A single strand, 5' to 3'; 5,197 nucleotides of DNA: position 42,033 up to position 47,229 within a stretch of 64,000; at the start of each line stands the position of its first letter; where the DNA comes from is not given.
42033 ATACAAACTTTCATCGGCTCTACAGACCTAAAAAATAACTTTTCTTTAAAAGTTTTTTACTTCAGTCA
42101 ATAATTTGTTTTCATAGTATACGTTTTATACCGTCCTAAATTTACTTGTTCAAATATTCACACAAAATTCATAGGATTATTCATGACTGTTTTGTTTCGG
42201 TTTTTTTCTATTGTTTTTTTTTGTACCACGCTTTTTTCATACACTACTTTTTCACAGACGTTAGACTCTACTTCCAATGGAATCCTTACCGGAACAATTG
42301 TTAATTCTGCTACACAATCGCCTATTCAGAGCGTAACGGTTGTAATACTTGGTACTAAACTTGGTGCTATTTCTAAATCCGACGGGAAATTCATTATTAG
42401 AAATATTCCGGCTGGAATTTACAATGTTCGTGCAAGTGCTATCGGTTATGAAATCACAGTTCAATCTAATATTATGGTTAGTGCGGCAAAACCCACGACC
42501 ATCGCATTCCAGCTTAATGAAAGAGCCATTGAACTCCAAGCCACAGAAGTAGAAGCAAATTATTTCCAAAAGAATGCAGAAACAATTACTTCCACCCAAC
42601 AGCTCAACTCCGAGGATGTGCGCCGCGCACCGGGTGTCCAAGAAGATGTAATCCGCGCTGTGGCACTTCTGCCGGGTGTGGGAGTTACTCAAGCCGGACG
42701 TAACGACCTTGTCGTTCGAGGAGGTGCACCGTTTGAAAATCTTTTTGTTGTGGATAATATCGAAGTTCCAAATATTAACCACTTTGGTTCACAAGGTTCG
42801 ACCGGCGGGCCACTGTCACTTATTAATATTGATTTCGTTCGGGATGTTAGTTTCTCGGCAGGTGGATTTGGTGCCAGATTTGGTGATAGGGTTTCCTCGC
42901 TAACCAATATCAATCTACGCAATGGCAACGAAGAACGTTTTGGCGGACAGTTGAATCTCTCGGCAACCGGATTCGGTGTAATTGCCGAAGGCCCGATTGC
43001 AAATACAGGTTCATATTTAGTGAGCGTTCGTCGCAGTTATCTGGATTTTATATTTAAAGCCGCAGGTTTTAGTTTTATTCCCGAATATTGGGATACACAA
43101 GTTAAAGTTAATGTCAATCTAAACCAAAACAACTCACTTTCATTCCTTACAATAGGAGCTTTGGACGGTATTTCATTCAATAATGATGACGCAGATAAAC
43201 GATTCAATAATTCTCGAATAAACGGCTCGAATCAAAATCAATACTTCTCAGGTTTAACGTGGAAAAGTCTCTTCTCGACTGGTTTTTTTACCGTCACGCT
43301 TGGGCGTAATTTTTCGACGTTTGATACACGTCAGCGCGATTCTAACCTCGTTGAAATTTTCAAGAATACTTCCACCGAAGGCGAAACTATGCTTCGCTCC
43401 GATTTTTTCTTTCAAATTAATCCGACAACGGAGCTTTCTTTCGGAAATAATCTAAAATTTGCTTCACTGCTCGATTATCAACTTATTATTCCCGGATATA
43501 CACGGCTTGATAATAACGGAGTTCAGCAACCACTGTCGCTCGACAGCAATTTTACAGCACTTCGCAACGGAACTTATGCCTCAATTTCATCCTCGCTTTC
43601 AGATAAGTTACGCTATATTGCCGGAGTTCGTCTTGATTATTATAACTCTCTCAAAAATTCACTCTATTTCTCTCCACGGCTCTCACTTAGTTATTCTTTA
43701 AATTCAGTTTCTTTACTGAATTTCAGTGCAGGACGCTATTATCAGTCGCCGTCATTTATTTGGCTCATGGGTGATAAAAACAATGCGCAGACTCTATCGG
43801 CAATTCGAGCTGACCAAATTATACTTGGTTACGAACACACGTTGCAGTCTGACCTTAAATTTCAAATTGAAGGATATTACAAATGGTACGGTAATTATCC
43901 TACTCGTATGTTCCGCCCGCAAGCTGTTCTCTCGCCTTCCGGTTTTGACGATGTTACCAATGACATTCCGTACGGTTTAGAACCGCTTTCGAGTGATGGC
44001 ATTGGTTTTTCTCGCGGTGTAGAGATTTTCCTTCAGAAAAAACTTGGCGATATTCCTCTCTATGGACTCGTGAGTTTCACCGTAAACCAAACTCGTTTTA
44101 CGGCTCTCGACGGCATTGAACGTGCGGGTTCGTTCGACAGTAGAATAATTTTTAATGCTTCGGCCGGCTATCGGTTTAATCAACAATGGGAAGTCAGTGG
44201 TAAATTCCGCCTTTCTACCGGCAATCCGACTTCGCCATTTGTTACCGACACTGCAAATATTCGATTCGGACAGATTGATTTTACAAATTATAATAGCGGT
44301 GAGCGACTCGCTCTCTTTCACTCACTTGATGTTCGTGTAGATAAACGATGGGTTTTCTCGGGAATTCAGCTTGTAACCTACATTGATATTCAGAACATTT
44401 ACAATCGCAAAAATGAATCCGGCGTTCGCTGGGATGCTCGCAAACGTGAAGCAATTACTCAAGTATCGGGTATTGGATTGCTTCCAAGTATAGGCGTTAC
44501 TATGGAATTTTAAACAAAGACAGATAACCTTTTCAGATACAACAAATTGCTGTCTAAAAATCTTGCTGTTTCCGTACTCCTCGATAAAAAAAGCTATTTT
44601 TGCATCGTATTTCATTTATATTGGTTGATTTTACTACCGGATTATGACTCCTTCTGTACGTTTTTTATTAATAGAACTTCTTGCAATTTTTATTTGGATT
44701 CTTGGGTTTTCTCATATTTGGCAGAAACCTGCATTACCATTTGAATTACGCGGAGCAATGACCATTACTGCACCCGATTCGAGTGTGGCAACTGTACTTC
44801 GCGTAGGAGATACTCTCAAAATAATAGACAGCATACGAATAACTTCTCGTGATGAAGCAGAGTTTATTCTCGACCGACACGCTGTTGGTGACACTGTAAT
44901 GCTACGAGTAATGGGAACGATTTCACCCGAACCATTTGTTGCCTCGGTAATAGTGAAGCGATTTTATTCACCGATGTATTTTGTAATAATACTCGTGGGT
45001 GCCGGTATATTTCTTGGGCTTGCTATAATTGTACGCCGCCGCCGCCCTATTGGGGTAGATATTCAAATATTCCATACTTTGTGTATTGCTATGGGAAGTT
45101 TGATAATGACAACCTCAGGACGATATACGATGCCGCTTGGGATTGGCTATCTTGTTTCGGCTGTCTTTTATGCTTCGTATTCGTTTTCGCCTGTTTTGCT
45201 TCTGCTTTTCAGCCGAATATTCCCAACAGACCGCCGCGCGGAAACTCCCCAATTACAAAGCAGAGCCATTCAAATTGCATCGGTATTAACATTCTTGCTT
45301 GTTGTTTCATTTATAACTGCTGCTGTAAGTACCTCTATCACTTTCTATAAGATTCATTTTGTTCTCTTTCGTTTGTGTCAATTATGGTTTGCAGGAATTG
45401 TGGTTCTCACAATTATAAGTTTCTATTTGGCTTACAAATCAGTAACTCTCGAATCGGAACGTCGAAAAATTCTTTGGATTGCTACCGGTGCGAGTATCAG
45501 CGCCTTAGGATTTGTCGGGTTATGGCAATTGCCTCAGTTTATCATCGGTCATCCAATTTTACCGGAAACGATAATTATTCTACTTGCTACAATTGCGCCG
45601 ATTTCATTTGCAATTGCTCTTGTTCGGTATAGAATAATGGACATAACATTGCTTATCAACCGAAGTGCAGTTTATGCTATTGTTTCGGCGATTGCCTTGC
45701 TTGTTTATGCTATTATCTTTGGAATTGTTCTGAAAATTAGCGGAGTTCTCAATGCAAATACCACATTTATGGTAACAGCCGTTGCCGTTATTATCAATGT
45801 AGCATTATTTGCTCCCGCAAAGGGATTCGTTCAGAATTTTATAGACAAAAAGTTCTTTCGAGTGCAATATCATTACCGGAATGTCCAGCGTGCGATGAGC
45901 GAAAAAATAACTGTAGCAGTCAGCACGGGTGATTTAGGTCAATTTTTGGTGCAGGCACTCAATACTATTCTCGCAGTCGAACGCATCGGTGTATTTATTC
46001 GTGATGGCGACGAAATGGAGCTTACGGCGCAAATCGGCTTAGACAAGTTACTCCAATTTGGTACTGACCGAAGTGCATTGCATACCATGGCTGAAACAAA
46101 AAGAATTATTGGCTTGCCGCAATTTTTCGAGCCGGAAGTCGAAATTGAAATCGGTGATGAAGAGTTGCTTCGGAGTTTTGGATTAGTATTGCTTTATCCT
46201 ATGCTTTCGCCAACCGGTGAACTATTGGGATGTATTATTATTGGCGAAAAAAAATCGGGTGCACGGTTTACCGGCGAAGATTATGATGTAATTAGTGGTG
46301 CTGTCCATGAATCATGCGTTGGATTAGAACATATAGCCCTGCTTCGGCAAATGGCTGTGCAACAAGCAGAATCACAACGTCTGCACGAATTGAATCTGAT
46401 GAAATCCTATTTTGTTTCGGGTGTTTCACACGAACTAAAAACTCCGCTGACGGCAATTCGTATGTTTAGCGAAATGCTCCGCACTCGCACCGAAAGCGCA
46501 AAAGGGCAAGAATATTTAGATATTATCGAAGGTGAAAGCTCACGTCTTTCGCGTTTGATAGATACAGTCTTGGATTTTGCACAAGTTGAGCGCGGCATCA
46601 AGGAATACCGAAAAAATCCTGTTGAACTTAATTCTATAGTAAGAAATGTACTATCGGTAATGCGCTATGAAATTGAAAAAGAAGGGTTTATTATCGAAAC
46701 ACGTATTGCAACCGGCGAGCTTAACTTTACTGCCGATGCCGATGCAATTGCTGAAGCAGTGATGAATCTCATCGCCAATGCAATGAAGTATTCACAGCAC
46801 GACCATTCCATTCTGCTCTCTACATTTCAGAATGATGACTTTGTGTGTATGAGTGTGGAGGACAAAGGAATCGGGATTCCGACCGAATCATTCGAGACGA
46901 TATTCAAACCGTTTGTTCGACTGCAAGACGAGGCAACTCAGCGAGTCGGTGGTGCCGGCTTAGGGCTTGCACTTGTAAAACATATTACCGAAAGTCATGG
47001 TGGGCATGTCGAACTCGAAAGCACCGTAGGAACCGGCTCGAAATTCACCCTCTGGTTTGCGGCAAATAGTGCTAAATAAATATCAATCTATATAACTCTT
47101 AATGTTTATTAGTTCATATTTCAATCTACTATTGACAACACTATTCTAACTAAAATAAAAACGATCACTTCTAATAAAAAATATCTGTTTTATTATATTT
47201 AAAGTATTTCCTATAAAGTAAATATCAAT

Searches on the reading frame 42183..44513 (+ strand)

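Call 31: search_protein_families(library=pfam, proteins=[window:42183-44513:+], max_evalue=0.0001)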
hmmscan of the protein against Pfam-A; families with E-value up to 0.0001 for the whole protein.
window:42183-44513:+ (776 aa): 4 families
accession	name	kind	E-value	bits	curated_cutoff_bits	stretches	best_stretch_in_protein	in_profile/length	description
PF13620.12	CarboxypepD_reg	-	8.8e-16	58.5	32.3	1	35-111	2-81/82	Carboxypeptidase regulatory-like domain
PF13715.12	CarbopepD_reg_2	-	5.9e-15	55.5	32.2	1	35-121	1-86/88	CarboxypepD_reg-like domain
PF00593.30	TonB_dep_Rec_b-barrel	-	4.4e-12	47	27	1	310-700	31-417/436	TonB dependent receptor-like, beta-barrel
PF07715.20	Plug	-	8.3e-06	26.7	23.9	1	132-236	3-102/107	TonB-dependent Receptor Plug Domain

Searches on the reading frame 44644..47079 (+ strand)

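Call 31: search_protein_families(library=pfam, proteins=[window:44644-47079:+], max_evalue=0.0001)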
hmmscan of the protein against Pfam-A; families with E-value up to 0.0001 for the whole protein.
window:44644-47079:+ (811 aa): 2 families
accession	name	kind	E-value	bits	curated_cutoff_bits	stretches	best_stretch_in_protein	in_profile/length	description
PF02518.31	HATPase_c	-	4.8e-24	85.4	26.4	1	698-806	2-108/111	Histidine kinase-, DNA gyrase B-, and HSP90-like ATPase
PF00512.31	HisKA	-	4.1e-20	72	26.9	1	586-651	1-66/66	His Kinase A (phospho-acceptor) domain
